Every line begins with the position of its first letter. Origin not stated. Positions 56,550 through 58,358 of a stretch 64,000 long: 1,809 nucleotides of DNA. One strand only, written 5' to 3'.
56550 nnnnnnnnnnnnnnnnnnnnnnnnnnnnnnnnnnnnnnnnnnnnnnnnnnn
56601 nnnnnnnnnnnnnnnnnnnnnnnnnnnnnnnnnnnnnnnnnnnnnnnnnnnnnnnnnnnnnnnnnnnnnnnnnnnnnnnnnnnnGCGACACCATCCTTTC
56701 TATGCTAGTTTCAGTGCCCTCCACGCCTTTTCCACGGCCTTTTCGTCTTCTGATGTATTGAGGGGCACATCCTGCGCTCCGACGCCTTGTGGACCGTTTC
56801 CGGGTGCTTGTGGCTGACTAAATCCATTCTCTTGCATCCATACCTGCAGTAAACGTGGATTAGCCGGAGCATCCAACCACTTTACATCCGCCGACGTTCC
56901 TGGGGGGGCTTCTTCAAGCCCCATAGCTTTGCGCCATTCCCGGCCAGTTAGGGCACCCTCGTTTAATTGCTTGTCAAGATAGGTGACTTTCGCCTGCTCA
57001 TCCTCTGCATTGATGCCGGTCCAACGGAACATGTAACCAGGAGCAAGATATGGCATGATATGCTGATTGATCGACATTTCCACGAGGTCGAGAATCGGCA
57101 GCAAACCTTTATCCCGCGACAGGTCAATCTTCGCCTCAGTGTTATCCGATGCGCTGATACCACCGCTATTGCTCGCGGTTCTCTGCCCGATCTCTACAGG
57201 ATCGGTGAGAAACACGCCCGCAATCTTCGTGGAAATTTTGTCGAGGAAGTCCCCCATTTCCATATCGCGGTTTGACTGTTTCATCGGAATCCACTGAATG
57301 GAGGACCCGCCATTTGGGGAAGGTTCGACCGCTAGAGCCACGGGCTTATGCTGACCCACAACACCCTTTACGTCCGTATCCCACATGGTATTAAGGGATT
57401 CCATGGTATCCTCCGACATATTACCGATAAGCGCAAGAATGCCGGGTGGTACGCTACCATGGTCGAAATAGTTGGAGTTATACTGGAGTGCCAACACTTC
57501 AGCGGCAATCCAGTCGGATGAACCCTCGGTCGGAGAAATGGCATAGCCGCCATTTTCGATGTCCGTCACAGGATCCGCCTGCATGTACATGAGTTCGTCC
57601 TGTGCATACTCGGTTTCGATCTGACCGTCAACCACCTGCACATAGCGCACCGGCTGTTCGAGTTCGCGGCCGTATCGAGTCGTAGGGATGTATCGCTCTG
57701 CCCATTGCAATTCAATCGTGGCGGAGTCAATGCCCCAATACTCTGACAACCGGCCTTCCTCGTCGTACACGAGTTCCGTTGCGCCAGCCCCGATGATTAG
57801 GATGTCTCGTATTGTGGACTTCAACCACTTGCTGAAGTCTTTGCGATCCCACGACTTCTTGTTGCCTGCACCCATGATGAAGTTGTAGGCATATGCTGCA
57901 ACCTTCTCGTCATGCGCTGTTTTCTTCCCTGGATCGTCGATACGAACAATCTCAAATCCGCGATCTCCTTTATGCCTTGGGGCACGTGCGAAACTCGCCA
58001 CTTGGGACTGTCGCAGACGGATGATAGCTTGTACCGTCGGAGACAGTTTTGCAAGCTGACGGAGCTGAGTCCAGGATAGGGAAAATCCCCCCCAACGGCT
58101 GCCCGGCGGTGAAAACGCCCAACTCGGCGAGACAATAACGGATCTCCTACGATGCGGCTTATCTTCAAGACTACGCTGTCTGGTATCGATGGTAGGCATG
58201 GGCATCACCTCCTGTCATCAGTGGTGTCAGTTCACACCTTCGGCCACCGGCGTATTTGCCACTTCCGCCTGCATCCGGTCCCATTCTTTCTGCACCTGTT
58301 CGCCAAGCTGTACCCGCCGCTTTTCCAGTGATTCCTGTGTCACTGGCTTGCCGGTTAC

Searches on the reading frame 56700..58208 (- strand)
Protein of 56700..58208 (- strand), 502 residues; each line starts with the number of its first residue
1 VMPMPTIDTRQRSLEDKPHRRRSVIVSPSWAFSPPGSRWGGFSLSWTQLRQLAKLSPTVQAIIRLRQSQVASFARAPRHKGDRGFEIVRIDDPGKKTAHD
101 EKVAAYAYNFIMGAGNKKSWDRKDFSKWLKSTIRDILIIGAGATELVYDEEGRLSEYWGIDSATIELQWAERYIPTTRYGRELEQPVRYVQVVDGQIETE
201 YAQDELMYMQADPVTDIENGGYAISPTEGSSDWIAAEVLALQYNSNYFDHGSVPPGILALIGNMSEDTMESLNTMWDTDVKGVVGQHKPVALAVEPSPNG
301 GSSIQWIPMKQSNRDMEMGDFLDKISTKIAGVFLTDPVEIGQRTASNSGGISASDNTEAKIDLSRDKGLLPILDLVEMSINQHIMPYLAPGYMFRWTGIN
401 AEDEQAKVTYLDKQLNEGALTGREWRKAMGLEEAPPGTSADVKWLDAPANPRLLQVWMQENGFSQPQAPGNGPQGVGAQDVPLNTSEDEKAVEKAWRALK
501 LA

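Call 82: search_dna_similar(query=window:56700-58208:-, collection=phages, mode=protein, max_rows=12)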
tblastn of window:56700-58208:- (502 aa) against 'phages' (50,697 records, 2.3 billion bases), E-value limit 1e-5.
Records with a match: 790; places in all: 819; records where one place covers at least 80% of the query: 295.
Best place of each record, by identity: <60% 790.
By first word of the organism name: Staphylococcus 343; Bacillus 244; Enterococcus 69; Listeria 54; Lactobacillus 26; Thermus 11; Bacteroides 6; Leptospira 5; Brochothrix 4; Pseudomonas 3; and 20 more.
By host as written in the record: Staphylococcus aureus 112; - 71; Listeria monocytogenes 43; Bacillus subtilis 27; Staphylococcus sp. 27; Bacillus cereus 26; Staphylococcus carnosus TM300 22; Bacillus thuringiensis subsp. kurstaki 20; and 202 more.
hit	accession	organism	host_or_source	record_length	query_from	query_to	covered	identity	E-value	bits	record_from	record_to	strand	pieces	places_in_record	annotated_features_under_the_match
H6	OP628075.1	Lysinibacillus phage vB_LfM_LysYB1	Lysinibacillus fusiformis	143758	17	479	92%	29.8%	1e-42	168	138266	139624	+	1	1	portal protein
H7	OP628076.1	Lysinibacillus phage vB_LfM_LysYB2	Lysinibacillus fusiformis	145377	17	479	92%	29.8%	1e-42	168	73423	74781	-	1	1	portal protein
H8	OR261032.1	Aeromonas phage ST4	Aeromonas hydrophila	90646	1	480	96%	27.6%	5e-42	166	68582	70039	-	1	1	portal protein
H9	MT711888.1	Pseudomonas phage Dolphis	Pseudomonas putida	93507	32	482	90%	29.2%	5e-39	157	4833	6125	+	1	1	portal protein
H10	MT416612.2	Bacillus phage YungSlug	Bacillus thuringiensis kurstaki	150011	22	477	91%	28.6%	8e-42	166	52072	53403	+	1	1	portal protein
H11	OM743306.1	Bacillus phage vB_BcgM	Bacillus mycoides MC118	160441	26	495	94%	27.5%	1e-37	154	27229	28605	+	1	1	portal protein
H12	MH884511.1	Exiguobacterium phage vB_EalM-132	Exiguobacterium alkaliphilum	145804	22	467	89%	28.7%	2e-46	179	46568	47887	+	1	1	portal protein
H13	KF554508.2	Bacillus phage CP-51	Bacillus cereus HER1399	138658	22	471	90%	27.9%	3e-37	152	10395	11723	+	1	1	putative portal protein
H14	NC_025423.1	Bacillus phage CP-51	Bacillus cereus HER1399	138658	22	471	90%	27.9%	3e-37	152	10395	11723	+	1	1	portal protein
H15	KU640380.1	Bacillus phage Shbh1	Bacillus sp. MGK1/ERV9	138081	23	460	87%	28.7%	2e-36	150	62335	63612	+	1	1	putative portal protein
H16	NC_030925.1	Bacillus phage Shbh1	Bacillus sp. MGK1/ERV9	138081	23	460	87%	28.7%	2e-36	150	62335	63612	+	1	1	portal protein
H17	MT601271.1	Bacillus phage vB_BsuM-Goe10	Bacillus subtilis Delta6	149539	22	450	85%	29.3%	1e-39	159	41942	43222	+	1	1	portal protein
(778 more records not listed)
